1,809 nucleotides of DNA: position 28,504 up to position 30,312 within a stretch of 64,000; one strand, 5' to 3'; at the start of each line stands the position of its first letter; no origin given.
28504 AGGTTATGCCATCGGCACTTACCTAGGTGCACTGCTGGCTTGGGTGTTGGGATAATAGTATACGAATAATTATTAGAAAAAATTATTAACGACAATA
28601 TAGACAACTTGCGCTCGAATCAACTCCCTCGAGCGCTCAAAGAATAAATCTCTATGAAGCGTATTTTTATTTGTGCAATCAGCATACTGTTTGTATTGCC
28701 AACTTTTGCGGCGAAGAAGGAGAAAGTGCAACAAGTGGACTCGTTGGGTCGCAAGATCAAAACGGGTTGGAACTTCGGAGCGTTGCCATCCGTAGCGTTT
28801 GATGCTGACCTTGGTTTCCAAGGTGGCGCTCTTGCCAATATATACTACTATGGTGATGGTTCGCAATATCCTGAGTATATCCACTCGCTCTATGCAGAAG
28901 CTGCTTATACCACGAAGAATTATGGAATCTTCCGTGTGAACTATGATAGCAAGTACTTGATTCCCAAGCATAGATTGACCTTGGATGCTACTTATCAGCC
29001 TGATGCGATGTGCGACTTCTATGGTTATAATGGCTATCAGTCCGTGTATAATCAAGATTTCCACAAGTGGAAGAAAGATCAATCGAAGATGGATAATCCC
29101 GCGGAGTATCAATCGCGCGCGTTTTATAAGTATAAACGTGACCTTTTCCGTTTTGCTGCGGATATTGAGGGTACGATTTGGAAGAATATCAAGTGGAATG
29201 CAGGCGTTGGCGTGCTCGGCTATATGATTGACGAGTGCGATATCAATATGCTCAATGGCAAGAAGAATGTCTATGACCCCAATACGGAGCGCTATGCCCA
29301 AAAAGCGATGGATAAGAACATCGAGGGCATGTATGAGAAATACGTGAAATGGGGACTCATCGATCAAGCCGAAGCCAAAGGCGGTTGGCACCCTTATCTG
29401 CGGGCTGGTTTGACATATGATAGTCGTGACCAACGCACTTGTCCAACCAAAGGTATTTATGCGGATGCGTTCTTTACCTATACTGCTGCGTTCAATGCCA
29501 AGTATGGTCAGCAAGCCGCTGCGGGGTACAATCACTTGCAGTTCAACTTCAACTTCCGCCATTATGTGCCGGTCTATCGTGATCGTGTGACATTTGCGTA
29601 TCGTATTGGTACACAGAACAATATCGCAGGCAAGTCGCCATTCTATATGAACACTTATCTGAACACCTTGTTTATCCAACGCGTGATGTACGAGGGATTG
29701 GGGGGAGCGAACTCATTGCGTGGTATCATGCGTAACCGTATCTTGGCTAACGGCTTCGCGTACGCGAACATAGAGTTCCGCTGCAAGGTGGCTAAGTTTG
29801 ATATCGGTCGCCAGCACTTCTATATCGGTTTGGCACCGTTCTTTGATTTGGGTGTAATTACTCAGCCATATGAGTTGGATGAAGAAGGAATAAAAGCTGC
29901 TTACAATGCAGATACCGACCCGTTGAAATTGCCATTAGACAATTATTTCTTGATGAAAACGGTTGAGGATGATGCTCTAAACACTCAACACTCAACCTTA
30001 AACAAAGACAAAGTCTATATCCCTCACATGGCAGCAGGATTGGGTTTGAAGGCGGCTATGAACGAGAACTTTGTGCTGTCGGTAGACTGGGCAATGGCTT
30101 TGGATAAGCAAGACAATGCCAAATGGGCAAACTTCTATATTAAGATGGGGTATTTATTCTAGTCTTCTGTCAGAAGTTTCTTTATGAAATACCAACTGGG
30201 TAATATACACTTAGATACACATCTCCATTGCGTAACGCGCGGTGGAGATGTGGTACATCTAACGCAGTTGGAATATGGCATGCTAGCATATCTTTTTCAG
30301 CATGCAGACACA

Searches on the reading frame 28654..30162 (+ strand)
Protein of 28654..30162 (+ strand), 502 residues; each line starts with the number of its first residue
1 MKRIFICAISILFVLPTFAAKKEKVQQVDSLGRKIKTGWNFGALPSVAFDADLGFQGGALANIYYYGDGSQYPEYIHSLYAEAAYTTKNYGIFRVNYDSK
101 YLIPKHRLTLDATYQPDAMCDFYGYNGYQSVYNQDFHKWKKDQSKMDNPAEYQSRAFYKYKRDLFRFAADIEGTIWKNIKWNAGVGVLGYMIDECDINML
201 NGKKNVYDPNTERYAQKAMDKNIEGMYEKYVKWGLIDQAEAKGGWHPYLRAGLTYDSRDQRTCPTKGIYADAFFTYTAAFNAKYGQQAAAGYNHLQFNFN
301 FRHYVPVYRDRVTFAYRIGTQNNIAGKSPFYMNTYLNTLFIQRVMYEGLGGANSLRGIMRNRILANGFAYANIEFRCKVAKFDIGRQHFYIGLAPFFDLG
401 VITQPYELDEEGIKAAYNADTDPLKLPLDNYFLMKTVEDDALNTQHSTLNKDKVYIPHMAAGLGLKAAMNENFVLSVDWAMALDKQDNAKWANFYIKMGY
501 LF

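Call 72: search_protein_families(library=pfam, proteins=[window:28654-30162:+], max_evalue=0.00001)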
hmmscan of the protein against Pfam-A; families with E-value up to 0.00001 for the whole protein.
window:28654-30162:+ (502 aa): 1 family
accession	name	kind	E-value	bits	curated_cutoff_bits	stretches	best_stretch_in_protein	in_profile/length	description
PF01103.29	Omp85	-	5.8e-13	49.5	24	1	210-502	103-325/325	Omp85 superfamily domain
